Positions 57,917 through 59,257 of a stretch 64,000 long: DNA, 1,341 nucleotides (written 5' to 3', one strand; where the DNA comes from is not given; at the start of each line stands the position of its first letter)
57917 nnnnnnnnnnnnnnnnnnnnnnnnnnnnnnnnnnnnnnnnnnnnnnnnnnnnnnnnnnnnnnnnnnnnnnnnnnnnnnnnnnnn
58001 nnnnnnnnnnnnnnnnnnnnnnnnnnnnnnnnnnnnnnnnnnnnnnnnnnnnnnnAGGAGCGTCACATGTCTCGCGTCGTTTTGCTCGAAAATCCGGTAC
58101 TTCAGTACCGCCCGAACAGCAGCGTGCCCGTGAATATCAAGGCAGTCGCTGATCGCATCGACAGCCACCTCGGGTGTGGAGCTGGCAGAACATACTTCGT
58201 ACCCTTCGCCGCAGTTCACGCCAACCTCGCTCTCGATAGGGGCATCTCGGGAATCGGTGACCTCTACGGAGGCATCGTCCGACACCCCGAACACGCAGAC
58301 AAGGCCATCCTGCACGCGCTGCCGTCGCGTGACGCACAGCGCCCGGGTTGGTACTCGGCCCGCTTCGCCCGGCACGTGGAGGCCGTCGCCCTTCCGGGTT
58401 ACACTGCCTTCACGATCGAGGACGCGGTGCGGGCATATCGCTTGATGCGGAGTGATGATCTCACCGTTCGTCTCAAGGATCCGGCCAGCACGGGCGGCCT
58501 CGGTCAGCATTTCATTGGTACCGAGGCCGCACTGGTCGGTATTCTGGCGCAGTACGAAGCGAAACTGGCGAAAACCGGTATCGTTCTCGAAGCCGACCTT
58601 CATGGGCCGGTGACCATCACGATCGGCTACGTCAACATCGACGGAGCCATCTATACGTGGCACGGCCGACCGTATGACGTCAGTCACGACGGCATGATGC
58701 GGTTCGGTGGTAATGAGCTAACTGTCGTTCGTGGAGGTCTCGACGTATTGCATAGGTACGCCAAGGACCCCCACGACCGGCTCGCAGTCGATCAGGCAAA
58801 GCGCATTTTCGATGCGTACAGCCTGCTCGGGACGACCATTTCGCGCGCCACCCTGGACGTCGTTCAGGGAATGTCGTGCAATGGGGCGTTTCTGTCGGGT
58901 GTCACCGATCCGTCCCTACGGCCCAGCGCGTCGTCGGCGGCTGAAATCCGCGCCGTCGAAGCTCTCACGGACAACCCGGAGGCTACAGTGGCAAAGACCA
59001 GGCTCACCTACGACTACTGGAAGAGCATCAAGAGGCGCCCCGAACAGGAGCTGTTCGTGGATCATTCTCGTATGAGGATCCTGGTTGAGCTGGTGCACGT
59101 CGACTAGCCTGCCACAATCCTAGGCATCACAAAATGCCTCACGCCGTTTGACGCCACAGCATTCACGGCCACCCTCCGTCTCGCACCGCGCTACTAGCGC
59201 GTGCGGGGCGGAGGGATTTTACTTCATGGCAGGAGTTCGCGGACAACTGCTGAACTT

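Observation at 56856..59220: GC-rich two-gene cassette (GNAT-like 399-aa protein plus ATP-grasp-like 346-aa protein) embedded in an AT-richer neighbourhood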

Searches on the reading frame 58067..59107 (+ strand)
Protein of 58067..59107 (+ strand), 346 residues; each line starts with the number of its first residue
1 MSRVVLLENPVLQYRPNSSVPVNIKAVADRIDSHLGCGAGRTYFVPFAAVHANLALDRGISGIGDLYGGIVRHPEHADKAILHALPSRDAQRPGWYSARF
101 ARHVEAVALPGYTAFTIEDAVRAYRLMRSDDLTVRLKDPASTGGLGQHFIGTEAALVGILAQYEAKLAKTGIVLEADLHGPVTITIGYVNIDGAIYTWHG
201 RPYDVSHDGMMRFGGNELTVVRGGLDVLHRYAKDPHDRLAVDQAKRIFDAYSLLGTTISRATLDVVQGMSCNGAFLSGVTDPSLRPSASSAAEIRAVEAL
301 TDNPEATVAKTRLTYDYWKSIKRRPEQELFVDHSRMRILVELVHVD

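Call 3: search_protein_families(library=pfam, proteins=[window:58067-59107:+], max_evalue=1)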
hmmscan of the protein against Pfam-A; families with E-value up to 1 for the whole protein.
window:58067-59107:+ (346 aa): 1 family
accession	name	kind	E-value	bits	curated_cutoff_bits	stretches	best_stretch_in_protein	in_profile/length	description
PF11379.13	DUF3182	-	4.3e-58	197.4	26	1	40-326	45-334/354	Protein of unknown function (DUF3182)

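Call 4: search_protein_families(library=ncbifam, proteins=[window:58067-59107:+], max_evalue=1)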
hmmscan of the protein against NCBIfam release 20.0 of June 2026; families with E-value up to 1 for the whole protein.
window:58067-59107:+ (346 aa): 0 families

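Call 7: search_solved_structures(query=window:58067-59107:+, max_evalue=10)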
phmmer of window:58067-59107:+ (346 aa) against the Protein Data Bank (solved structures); distinct sequences matched with E-value up to 10: 10.
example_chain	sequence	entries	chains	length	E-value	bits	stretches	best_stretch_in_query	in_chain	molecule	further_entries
6ucr_A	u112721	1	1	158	0.94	11.9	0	144-178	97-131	Negative regulator of genetic competence ClpC/mecB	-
8ibp_A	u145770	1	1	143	1.1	11.7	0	144-178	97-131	Negative regulator of genetic competence ClpC/mecB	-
8xqu_A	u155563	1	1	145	1.2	11.6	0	144-178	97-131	ATP-dependent Clp protease ATP-binding subunit ClpC1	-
8ibo_A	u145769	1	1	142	1.2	11.6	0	144-178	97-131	Negative regulator of genetic competence ClpC/mecB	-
8b9u_A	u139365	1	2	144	1.2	11.6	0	144-178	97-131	ATP-dependent Clp protease ATP-binding subunit ClpC1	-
9q5p_A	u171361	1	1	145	1.2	11.6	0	144-178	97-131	ATP-dependent Clp protease ATP-binding subunit ClpC1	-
3wdd_A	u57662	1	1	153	1.3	11.5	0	144-178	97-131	Probable ATP-dependent Clp protease ATP-binding subunit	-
3wdc_A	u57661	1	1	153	1.3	11.5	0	144-178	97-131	Probable ATP-dependent Clp protease ATP-binding subunit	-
3wdb_A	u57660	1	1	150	1.3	11.4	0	144-178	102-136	Probable ATP-dependent Clp protease ATP-binding subunit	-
5gui_A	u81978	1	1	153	1.6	11.2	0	143-168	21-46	Chaperone protein ClpC1, chloroplastic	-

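Call 33: list_cluster_members(proteins=[P0001, window:58067-59107:+, window:56056-56760:+, window:60484-61659:-, window:11881-13737:+])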
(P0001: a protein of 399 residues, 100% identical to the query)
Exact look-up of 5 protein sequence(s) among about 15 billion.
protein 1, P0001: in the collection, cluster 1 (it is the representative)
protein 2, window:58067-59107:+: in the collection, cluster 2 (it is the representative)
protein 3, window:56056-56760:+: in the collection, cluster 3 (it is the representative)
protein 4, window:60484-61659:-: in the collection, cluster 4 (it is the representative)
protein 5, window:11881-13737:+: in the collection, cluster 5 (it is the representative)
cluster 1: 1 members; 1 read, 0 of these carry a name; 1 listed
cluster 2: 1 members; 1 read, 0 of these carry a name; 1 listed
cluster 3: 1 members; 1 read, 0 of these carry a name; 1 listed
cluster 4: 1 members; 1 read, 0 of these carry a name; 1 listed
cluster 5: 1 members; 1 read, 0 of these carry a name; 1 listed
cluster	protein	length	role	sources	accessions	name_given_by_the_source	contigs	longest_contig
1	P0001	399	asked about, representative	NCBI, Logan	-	-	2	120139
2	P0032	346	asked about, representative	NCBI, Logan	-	-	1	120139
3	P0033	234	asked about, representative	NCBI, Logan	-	-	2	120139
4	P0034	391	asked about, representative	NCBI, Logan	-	-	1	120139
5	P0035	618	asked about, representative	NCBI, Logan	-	-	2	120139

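Call 39: find_homologous_proteins(query=window:58067-59107:+)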
Query window:58067-59107:+ (346 aa): 60 proteins with E <= 0.001 among 7084 candidates.
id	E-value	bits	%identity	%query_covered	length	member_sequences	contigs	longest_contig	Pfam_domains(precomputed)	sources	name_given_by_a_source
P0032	3.4e-229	778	100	100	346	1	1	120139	PF11379.14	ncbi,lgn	-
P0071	2.2e-202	690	88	100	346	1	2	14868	PF11379.14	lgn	-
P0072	1.7e-200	683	88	100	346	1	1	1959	PF11379.14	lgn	-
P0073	1.4e-197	674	87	100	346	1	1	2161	PF11379.14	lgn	-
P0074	3.8e-194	663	85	100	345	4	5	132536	PF11379.14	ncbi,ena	-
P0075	5.8e-189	646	82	100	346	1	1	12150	PF11379.14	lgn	-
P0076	1.9e-188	644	83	100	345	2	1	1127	PF11379.14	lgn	-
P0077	2.9e-154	531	70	100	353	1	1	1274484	PF11379.14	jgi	jgi:hypothetical protein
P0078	1.2e-151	523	68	100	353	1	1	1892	PF11379.14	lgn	-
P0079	6.6e-150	517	68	100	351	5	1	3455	PF11379.14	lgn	-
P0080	1.2e-147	510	67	100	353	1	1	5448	PF11379.14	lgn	-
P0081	1.2e-147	510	85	75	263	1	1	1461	PF11379.14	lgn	-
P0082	1.2e-147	510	67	100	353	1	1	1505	PF11379.14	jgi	jgi:hypothetical protein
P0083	1.1e-146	507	66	100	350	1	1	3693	PF11379.14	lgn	-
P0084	3.3e-146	505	66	100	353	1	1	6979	PF11379.14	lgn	-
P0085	3.4e-142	492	66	100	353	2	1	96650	PF11379.14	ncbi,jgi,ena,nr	ncbi:MAG TPA: DUF3182 family protein [Candidatus Saccharimonadales bacterium]|nr:DUF3182 family prot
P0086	5.5e-142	491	66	99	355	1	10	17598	PF11379.14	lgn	-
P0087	9.4e-142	490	68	99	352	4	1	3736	PF11379.14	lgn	-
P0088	3.3e-138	479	65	99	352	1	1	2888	PF11379.14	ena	-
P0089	2.9e-126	439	61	100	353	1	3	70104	PF11379.14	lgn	-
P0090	1.2e-124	434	60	99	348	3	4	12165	PF11379.14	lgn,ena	-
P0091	8.7e-124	431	57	100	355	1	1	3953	PF11379.14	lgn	-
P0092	1.6e-123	430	59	100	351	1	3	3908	PF11379.14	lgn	-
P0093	6.8e-123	428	57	100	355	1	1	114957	PF11379.14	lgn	-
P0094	1.7e-122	427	59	100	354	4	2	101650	PF11379.14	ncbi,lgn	-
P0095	5.2e-122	425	57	100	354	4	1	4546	PF11379.14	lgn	-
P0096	3.6e-120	419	58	100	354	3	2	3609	PF11379.14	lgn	-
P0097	7.5e-120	418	57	100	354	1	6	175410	PF11379.14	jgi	jgi:hypothetical protein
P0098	1.5e-114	401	55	100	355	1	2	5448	PF11379.14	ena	-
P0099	6.6e-114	399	55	100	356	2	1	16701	PF11379.14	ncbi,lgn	-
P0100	3.8e-112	393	54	100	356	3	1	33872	PF11379.14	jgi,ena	-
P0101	4.6e-108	380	51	100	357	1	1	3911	PF11379.14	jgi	jgi:Protein of unknown function (DUF3182)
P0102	7.0e-108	379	53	100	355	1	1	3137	PF11379.14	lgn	-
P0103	1.6e-106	375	52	100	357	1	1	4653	PF11379.14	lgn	-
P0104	4.2e-101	357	49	100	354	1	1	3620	PF11379.14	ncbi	ncbi:MAG: DUF3182 family protein [Chloroflexota bacterium]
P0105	2.4e-97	344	52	92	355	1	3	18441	PF11379.14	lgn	-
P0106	1.1e-95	339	49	100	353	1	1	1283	PF11379.14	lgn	-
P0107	2.2e-92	328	47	99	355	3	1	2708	PF11379.14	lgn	-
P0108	9.2e-86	306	47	99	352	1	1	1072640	PF11379.14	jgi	jgi:hypothetical protein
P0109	3.2e-84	301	52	76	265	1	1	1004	PF11379.14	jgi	-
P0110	2.9e-83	298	53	80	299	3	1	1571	PF11379.14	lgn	-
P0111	5.2e-82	294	45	100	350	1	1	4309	PF11379.14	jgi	jgi:hypothetical protein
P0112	1.1e-81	293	43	99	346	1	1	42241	PF11379.14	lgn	-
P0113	3.3e-76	275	53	71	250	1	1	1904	PF11379.14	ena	-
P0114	3.8e-54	202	58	50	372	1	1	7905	PF11379.14,PF13814.13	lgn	-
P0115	8.6e-35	139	39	76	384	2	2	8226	PF11379.14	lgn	-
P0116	1.1e-33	135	37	87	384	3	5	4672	PF11379.14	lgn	-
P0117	1.2e-33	135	36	78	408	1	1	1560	PF11379.14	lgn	-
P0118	1.8e-32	131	35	79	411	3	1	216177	PF11379.14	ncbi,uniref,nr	ncbi:DUF3182 family protein [Dyella sp.]|uniref:DUF3182 family protein n=1 Tax=Dyella sp. TaxID=1869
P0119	4.2e-31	127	35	76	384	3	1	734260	PF11379.14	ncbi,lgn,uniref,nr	ncbi:DUF3182 family protein [Sphingomonas sp. BK580]|uniref:DUF3182 family protein n=1 Tax=Sphingomo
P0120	1.3e-30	125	37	73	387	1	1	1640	PF11379.14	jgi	jgi:hypothetical protein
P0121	2.5e-30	124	38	76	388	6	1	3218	PF11379.14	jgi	jgi:hypothetical protein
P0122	2.8e-30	124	34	79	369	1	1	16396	PF11379.14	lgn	-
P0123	3.1e-30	124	38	76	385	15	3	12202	PF11379.14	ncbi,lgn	ncbi:MAG: DUF3182 family protein [Sphingobium limneticum]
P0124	5.2e-30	123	37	76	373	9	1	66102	PF11379.14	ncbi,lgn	-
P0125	1.0e-29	122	36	77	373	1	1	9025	PF11379.14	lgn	-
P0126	1.8e-28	118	37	77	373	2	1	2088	PF11379.14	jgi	-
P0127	4.4e-26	110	36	77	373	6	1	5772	PF11379.14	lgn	-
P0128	5.0e-24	103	35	73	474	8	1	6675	PF11379.14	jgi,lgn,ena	-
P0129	3.6e-20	91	36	57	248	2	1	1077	PF11379.14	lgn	-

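Call 41: find_encoding_contigs(protein=P0119, flank=6000, max_places=1)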
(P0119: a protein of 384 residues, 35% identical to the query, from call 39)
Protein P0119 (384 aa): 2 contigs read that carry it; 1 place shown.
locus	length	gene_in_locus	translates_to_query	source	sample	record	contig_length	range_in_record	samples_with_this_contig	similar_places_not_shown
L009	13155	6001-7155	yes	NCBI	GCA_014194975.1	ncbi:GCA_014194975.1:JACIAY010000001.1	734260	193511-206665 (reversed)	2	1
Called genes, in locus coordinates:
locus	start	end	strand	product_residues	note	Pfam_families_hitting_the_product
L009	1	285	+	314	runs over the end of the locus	PF01520:Amidase_3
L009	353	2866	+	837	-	PF00912:Transgly, PF17092:PCB_OB, PF00905:Transpeptidase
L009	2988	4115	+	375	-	PF03462:PCRF, PF00472:RF-1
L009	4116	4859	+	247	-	PF13489:Methyltransf_23 (weak), PF01135:PCMT, PF01209:Ubie_methyltran (weak), PF13847:Methyltransf_31, PF08241:Methyltransf_11, PF08242:Methyltransf_12, PF13649:Methyltransf_25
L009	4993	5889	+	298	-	PF00303:Thymidylat_synt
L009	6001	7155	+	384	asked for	PF11379:DUF3182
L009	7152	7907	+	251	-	PF01738:DLH (weak), PF02129:Peptidase_S15 (weak), PF00561:Abhydrolase_1, PF12146:Hydrolase_4, PF12697:Abhydrolase_6, PF00326:Peptidase_S9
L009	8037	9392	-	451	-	PF07992:Pyr_redox_2, PF13450:NAD_binding_8 (faint), PF13738:Pyr_redox_3 (faint), PF00070:Pyr_redox, PF02852:Pyr_redox_dim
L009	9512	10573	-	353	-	PF01370:Epimerase, PF13460:NAD_binding_10 (faint), PF22917:PRISE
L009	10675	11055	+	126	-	PF01638:HxlR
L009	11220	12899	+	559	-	PF02776:TPP_enzyme_N, PF00205:TPP_enzyme_M, PF02775:TPP_enzyme_C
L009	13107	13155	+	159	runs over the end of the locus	PF00186:DHFR_1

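Call 42: find_encoding_contigs(protein=P0118, flank=6000, max_places=1)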
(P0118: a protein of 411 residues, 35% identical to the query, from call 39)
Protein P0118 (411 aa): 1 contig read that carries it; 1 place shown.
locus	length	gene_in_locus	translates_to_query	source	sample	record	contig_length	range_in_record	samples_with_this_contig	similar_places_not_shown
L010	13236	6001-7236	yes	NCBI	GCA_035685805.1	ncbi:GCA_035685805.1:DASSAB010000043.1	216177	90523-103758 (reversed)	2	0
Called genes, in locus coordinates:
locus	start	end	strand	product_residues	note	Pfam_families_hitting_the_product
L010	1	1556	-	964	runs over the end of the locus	PF08448:PAS_4, PF01590:GAF, PF13185:GAF_2 (weak), PF01590:GAF (weak), PF08447:PAS_3, PF08447:PAS_3, PF08448:PAS_4, PF07536:HWE_HK, +2 more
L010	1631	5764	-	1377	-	PF01339:CheB_methylest, PF03705:CheR_N, PF01739:CheR, PF13596:PAS_10, PF00989:PAS, PF08448:PAS_4, PF00512:HisKA, PF02518:HATPase_c, +4 more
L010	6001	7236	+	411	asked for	PF11379:DUF3182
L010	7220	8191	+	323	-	PF12146:Hydrolase_4, PF12697:Abhydrolase_6, PF00561:Abhydrolase_1 (weak), PF00326:Peptidase_S9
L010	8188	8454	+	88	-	-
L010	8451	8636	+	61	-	-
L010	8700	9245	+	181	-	PF00857:Isochorismatase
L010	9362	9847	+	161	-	PF04239:DUF421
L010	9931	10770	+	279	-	PF14342:DUF4396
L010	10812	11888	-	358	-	PF13628:DUF4142, PF03713:DUF305 (weak)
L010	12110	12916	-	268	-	PF08003:Methyltransf_9, PF13489:Methyltransf_23, PF13847:Methyltransf_31, PF08241:Methyltransf_11, PF08242:Methyltransf_12, PF13649:Methyltransf_25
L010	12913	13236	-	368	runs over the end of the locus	PF13524:Glyco_trans_1_2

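Call 43: find_encoding_contigs(protein=P0108, flank=6000, max_places=1)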
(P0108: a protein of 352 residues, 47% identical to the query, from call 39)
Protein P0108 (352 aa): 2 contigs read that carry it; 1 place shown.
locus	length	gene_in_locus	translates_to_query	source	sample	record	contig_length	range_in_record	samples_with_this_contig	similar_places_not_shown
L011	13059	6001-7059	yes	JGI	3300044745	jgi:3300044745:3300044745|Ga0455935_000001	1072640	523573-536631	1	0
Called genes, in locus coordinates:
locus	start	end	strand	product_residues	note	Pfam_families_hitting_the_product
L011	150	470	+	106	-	PF00392:GntR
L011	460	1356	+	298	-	PF02463:SMC_N (faint), PF13175:AAA_15 (faint), PF00005:ABC_tran, PF13304:AAA_21 (weak)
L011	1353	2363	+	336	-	PF12679:ABC2_membrane_2, PF12730:ABC2_membrane_4, PF26999:ABC-2_memb_rel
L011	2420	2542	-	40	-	-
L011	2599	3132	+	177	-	PF00856:SET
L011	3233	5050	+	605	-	PF26549:Tricorn_N (faint), PF18370:RGI_lyase (faint)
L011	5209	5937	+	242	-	PF12146:Hydrolase_4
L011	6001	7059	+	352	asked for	PF11379:DUF3182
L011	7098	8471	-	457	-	PF03721:UDPG_MGDP_dh_N, PF00984:UDPG_MGDP_dh, PF03720:UDPG_MGDP_dh_C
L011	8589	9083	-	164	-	-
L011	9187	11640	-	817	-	PF13298:LigD_N, PF01068:DNA_ligase_A_M, PF09414:RNA_ligase (faint), PF04679:DNA_ligase_A_C, PF21686:LigD_Prim-Pol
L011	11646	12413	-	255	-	PF02735:Ku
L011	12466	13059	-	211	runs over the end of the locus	-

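Call 56: predict_structure(alignment_id=A2)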
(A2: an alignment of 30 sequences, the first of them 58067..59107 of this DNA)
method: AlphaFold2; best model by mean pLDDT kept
length: 346 residues; sequences in the alignment: 30
mean_pLDDT: 93.2   pTM: 0.91
mean pLDDT of the five models: 93.2, 93.2, 92.4, 91.6, 91.1
residues with pLDDT >= 90: 296; 70-90: 39; 50-70: 11; < 50: 0
segments of 3 or more residues with pLDDT < 50: none
pLDDT, mean of each block of 10 residues (from residue 1): 84 72 93 82 92 94 93 92 96 96 97 97 97 92 80 95 90 96 97 96 91 95 98 97 98 96 97 96 92 98 97 96 94 94 97
secondary structure, 60 per line:
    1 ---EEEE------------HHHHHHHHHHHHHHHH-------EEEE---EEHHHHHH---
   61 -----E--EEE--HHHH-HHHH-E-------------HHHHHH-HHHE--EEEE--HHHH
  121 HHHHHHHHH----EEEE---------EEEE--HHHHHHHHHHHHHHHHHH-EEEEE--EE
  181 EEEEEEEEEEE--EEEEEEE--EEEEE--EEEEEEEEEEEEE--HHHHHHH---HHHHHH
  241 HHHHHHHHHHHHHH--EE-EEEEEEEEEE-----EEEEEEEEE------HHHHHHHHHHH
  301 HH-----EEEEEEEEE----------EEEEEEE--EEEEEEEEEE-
elements in order: E4-7 H20-35 E43-46 H52-57 E69-71 H74-77 H79-82 H98-103 E111-114 H117-129 E134-137 E147-150 H153-170 E172-176 E179-191 E194-200 E203-207 E210-222 H225-231 H235-254 E260-269 E275-283 H290-302 E308-316 E327-333 E336-345

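Call 61: fold_search(model_id=the predicted structure, library=pdb)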
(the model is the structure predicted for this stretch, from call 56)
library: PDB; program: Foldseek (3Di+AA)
matches with E <= 10: 1245; with E <= 0.001: 359
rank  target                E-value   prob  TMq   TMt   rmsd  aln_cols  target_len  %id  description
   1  9yx2_B                4.5e-10  1.00  0.53  0.40   8.1       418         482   12  Structure of the long chain acyl-CoA carboxylase complex from Mycobacterium smegmatis with ATP, bicarbonate, and propi (released 2025-11-26)
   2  3wvr_B                4.7e-10  1.00  0.55  0.46   6.0       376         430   13  Structure of ATP grasp protein with AMP (released 2014-11-19)
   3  3wvq_B                6.3e-10  1.00  0.51  0.43  10.2       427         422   13  Structure of ATP grasp protein (released 2014-11-19)
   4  3wvq_A                1.3e-09  1.00  0.55  0.45   8.0       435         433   12  Structure of ATP grasp protein (released 2014-11-19)
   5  3wvq_C                1.8e-09  1.00  0.52  0.43   9.3       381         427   14  Structure of ATP grasp protein (released 2014-11-19)
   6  3wvr_A                2.4e-09  1.00  0.50  0.42   9.2       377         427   13  Structure of ATP grasp protein with AMP (released 2014-11-19)
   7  7zyy_A                2.4e-09  1.00  0.54  0.21   8.0       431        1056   12  Cryo-EM structure of Lactococcus lactis pyruvate carboxylase with acetyl-CoA (released 2022-10-12)
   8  3wvr_D                2.7e-09  1.00  0.54  0.46   8.0       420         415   13  Structure of ATP grasp protein with AMP (released 2014-11-19)
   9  3ouu_A                2.8e-09  1.00  0.54  0.43   7.8       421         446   12  Crystal Structure of Biotin Carboxylase-beta-gamma-ATP Complex from Campylobacter jejuni (released 2010-10-20)
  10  3ouz_B                3.6e-09  1.00  0.54  0.44   8.3       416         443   12  Crystal Structure of Biotin Carboxylase-ADP complex from Campylobacter jejuni (released 2010-10-13)
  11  3ouz_A                3.6e-09  1.00  0.52  0.42   8.0       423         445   12  Crystal Structure of Biotin Carboxylase-ADP complex from Campylobacter jejuni (released 2010-10-13)
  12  10bm_A                6.3e-09  1.00  0.47  0.43   7.3       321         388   14  Crystal structure of Phosphoribosylaminoimidazole carboxylase from Burkholderia xenovorans (AMP, ADP and sulfate compl (released 2026-01-21)
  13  9yx2_A                6.7e-09  1.00  0.53  0.33   6.4       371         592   13  Structure of the long chain acyl-CoA carboxylase complex from Mycobacterium smegmatis with ATP, bicarbonate, and propi (released 2025-11-26)
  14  8xl3_A                7.5e-09  1.00  0.38  0.23   9.4       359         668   13  Structure of human propionyl-CoA carboxylase at apo-state (PCC-Apo) (released 2024-10-30)
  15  7kct_A                8.0e-09  1.00  0.53  0.42   7.6       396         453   13  Crystal Structure of the Hydrogenobacter thermophilus 2-Oxoglutarate Carboxylase (OGC) Biotin Carboxylase (BC) Domain  (released 2021-01-27)
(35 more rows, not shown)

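Call 76: search_protein_families(library=padloc, proteins=[window:58067-59107:+], max_evalue=0.01)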
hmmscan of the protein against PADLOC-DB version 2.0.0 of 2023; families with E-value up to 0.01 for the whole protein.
window:58067-59107:+ (346 aa): 0 families

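Call 77: search_protein_families(library=phrogs, proteins=[window:58067-59107:+], max_evalue=0.01)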
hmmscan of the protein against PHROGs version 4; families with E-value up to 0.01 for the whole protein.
window:58067-59107:+ (346 aa): 0 families

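Call 78: search_protein_families(library=ncbifam, proteins=[L009:7152-7907:+], max_evalue=0.001)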
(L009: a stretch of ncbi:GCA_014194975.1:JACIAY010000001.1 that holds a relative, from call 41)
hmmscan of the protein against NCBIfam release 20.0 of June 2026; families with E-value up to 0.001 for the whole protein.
L009:7152-7907:+ (251 aa): 7 families
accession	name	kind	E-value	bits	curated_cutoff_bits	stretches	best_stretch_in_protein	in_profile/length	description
NF047920.1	lactonase_UilS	equivalog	1.8e-11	44.3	400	1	24-119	14-112/285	UilS family quorum-quenching N-acyl-homoserine lactonase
NF051488.1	bifunc_PcaDC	exception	2.9e-09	36.5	390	1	61-131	40-104/375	bifunctional 3-oxoadipate enol-lactonase/4-carboxymuconolactone decarboxylase PcaDC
TIGR02427.1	protocat_pcaD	equivalog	3.5e-07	29.9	255.85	1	63-132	43-106/251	3-oxoadipate enol-lactonase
NF050058.1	e_dPHAscl_type1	hypoth_equivalog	5.8e-06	26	150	1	83-228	82-225/276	extracellular catalytic domain type 1 short-chain-length polyhydroxyalkanoate depolymerase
NF011457.0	PRK14875.1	equivalog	7.8e-06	25.1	307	1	35-129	135-222/372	acetoin dehydrogenase dihydrolipoyllysine-residue acetyltransferase subunit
NF053518.1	DipepPtdsDpp5Prph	equivalog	0.00012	20.7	900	1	85-130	486-531/655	dipeptidyl-peptidase Dpp5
TIGR03100.1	hydr1_PEP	hypoth_equivalog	0.00013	21.4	168.45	0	52-102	50-99/274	hydrolase 1, exosortase A system-associated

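Call 85: find_related_loci(query=A2, collection=metagenome_contigs, flank=4000)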
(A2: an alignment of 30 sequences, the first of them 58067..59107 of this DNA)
Query A2 (346 aa) in metagenome_contigs; peptide patterns used: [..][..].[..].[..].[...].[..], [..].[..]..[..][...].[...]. (x = any residue, [..] = any of these).
600 stretches matched a pattern (row limit reached: there are more); 313 encode a relative of the query (tblastn E <= 1e-3); the best 80 are kept; 80 distinct loci.
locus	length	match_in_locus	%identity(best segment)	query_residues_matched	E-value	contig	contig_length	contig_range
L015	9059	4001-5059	59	1-345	1e-130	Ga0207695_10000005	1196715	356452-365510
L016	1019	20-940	54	41-345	3e-120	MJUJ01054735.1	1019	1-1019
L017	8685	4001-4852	38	43-325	3e-43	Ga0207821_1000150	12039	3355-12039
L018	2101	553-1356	40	39-304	3e-43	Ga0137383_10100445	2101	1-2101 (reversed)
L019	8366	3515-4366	37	43-325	2e-42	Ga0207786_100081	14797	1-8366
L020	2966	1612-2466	36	43-326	9e-42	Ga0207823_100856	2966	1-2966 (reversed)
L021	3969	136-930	37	41-303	3e-41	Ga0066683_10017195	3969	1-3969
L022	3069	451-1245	37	41-303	3e-41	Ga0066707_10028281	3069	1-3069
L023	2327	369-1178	37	43-310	8e-41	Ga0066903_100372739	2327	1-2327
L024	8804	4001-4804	40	43-306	5e-40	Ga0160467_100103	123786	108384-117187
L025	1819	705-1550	36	40-319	8e-41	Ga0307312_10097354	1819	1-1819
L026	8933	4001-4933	36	22-317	1e-39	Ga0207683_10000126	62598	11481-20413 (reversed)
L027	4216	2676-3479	37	43-308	2e-39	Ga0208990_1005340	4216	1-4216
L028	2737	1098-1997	34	43-338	1e-39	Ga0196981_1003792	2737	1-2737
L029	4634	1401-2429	33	4-325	5e-39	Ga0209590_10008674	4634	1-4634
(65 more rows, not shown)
